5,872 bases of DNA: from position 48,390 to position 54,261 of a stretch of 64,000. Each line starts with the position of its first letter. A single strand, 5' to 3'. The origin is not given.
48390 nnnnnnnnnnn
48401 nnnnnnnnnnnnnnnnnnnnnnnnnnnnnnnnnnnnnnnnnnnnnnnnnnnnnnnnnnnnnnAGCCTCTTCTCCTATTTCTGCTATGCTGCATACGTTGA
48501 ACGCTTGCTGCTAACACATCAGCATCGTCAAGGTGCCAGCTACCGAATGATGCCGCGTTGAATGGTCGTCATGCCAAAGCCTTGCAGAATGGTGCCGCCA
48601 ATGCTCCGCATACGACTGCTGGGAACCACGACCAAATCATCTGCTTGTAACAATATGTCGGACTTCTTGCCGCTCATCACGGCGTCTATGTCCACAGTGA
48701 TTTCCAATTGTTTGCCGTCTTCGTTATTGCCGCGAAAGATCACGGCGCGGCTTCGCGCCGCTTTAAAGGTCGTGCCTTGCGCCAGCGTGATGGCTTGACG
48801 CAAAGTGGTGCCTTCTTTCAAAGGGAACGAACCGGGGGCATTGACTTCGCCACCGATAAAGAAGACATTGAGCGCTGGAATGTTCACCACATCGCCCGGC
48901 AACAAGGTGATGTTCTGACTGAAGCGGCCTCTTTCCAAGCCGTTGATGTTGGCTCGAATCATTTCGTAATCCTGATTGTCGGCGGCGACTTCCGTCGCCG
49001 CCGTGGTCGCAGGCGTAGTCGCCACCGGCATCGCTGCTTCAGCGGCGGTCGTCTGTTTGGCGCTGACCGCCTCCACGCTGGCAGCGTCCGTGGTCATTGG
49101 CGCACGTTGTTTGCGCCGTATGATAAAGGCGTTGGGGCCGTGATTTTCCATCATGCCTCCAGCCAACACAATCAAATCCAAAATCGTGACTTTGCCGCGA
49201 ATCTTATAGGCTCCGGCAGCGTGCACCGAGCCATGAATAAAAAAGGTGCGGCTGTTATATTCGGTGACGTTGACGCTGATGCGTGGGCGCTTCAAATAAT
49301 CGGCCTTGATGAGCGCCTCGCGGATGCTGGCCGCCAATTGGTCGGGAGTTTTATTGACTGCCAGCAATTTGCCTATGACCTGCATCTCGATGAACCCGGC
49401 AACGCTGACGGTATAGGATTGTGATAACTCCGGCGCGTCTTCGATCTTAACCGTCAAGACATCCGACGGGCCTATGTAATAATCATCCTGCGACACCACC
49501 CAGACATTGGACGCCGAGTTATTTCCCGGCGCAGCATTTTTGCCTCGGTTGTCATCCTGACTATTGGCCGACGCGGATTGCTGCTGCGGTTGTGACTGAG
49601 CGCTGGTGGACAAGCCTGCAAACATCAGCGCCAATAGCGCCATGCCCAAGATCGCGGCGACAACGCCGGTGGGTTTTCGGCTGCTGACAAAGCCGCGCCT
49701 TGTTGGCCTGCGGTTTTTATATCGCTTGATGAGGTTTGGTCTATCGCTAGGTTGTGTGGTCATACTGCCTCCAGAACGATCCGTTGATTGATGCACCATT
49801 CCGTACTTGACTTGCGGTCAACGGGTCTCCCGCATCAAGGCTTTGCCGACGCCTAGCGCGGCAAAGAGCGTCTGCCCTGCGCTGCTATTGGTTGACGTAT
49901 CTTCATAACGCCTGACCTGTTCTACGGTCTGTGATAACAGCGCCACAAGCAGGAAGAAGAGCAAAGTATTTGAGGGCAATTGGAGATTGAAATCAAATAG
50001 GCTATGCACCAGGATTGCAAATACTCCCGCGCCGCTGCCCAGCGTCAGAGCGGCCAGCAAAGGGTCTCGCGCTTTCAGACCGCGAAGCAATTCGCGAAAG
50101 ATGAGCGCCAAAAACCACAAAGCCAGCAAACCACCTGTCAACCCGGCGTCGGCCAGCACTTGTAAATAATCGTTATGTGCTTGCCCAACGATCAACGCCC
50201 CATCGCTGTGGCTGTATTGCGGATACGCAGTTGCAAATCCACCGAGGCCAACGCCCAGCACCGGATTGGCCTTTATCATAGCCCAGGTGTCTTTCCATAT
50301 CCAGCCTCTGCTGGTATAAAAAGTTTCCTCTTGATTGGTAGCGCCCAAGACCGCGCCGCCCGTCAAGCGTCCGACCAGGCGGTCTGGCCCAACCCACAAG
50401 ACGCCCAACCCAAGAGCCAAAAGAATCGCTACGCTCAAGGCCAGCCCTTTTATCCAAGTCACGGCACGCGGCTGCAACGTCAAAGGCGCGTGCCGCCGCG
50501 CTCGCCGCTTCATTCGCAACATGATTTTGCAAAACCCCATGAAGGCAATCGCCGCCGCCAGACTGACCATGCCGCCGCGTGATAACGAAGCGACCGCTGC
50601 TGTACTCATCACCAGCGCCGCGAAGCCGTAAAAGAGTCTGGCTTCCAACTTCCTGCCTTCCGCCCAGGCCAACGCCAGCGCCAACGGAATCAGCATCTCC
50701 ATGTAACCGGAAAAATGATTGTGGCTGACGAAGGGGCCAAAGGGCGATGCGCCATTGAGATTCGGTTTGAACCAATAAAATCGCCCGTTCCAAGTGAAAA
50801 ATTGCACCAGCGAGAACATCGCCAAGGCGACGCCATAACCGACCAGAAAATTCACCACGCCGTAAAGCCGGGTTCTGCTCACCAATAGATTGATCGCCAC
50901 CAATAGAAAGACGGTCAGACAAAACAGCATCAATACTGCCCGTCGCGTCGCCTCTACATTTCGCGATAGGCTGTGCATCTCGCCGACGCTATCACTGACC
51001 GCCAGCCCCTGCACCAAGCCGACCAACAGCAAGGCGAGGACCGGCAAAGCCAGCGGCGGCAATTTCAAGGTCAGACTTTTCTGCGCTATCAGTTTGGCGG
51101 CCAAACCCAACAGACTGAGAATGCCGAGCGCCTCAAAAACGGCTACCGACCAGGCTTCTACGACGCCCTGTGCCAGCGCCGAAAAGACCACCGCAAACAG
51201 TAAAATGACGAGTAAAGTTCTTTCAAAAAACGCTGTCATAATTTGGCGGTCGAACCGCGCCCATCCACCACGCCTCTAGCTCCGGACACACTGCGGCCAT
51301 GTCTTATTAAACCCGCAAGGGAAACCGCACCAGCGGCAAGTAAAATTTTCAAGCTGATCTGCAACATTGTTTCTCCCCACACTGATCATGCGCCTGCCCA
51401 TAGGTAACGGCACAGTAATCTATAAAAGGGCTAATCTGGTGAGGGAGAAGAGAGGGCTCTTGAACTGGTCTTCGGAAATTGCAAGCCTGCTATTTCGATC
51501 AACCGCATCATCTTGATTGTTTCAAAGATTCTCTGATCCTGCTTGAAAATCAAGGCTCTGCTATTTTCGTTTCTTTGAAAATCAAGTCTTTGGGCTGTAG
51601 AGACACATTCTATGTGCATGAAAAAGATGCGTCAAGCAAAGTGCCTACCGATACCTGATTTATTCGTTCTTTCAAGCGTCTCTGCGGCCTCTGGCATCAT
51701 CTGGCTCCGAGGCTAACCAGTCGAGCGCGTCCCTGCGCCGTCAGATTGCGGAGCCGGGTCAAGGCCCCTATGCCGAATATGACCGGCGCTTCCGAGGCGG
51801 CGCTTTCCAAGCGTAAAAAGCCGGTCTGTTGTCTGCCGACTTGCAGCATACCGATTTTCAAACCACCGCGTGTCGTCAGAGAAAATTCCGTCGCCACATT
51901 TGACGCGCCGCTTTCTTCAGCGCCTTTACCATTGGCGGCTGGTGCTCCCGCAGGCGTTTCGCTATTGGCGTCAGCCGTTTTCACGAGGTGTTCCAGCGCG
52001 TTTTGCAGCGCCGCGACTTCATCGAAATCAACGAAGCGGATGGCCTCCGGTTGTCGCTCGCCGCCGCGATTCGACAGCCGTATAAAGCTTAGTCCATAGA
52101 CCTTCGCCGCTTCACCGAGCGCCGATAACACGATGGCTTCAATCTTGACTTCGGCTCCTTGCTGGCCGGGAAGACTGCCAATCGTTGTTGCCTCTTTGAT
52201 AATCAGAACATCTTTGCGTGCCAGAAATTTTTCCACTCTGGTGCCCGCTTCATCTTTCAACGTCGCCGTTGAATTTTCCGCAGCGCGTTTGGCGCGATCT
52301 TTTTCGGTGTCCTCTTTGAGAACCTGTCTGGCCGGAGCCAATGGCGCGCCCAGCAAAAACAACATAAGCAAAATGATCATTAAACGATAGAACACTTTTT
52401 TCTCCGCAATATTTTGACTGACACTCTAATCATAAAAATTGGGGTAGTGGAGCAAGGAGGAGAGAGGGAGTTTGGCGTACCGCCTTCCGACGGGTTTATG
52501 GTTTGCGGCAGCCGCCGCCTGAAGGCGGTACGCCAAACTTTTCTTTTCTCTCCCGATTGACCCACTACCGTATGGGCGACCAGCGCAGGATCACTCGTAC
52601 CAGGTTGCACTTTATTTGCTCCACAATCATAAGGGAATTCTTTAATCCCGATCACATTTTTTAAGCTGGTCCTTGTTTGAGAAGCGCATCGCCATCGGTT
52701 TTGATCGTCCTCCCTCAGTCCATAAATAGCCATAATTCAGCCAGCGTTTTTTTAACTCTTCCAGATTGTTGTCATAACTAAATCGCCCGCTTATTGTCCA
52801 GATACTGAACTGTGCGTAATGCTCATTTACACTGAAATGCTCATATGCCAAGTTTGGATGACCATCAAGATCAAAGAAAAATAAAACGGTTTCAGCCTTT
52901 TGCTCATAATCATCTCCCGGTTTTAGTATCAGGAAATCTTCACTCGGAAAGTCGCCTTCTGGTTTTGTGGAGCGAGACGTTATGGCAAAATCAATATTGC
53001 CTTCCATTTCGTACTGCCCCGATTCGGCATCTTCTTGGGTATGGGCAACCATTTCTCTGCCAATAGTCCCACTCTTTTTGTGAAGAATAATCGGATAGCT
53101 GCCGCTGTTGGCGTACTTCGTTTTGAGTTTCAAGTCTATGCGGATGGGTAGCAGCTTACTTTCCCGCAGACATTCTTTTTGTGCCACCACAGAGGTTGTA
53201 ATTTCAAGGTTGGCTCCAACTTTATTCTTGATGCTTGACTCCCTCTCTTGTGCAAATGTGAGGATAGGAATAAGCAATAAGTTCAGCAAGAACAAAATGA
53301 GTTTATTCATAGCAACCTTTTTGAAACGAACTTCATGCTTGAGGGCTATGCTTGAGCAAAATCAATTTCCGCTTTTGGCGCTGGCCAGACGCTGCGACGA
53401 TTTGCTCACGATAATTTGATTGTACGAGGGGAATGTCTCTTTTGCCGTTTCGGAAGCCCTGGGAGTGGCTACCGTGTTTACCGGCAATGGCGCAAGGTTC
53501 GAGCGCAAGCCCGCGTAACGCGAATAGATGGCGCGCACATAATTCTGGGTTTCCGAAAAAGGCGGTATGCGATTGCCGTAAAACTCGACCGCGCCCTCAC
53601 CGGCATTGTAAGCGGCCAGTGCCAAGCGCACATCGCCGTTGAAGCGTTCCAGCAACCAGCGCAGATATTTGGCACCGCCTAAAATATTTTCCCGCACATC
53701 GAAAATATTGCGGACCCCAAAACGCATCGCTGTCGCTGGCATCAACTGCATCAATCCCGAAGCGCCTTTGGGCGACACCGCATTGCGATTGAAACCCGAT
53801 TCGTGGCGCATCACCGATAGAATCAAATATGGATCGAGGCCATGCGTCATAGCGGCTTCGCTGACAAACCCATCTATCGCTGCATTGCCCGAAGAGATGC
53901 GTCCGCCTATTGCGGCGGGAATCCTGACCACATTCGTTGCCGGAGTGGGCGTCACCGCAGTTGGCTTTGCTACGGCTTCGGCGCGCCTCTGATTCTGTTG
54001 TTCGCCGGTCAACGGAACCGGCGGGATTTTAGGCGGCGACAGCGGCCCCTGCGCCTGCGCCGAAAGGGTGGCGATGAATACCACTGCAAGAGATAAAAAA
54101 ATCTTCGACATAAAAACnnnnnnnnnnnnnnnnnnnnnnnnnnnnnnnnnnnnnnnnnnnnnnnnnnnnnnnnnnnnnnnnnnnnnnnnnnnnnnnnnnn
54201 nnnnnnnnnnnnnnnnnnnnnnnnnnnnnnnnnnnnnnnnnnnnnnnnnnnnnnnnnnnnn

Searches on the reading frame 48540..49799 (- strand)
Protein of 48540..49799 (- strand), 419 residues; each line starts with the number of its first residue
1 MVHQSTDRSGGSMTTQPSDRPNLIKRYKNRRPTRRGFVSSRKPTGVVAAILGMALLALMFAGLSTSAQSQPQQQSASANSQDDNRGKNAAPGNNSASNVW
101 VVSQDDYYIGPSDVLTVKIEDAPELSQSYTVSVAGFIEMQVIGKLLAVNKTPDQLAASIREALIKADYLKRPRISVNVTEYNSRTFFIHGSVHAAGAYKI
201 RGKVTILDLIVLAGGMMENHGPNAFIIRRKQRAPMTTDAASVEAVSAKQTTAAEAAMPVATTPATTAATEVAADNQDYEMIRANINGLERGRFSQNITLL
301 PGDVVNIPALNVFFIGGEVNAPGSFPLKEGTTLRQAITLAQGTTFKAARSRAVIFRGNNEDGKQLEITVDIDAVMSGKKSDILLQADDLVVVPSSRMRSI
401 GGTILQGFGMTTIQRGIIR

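Call 40: search_protein_families(library=pfam, proteins=[window:48540-49799:-], max_evalue=0.0001)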
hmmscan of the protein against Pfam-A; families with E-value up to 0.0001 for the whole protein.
window:48540-49799:- (419 aa): 3 families
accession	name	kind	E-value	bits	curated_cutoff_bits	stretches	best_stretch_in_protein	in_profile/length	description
PF02563.21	Poly_export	-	3e-19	69.4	28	1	103-179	3-77/77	Polysaccharide biosynthesis/export protein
PF10531.15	SLBB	-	1.7e-18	66.6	27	2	312-364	1-51/55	SLBB domain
PF22461.2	SLBB_2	-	1.3e-16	60.9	27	1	313-392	3-79/79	SLBB domain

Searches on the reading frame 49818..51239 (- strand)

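Call 40: search_protein_families(library=pfam, proteins=[window:49818-51239:-], max_evalue=0.0001)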
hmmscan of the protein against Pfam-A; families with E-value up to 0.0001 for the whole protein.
window:49818-51239:- (473 aa): 1 family
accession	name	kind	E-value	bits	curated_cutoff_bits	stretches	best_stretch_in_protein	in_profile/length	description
PF04932.20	Wzy_C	-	1.2e-18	67.8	31.7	1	206-373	1-148/149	O-Antigen ligase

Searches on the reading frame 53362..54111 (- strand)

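Call 40: search_protein_families(library=pfam, proteins=[window:53362-54111:-], max_evalue=0.0001)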
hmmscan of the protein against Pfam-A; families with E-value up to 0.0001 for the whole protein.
window:53362-54111:- (249 aa): 1 family
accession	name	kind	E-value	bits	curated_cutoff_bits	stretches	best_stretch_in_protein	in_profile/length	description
PF01464.25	SLT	-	3.3e-29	101.3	21.3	1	84-179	4-105/117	Transglycosylase SLT domain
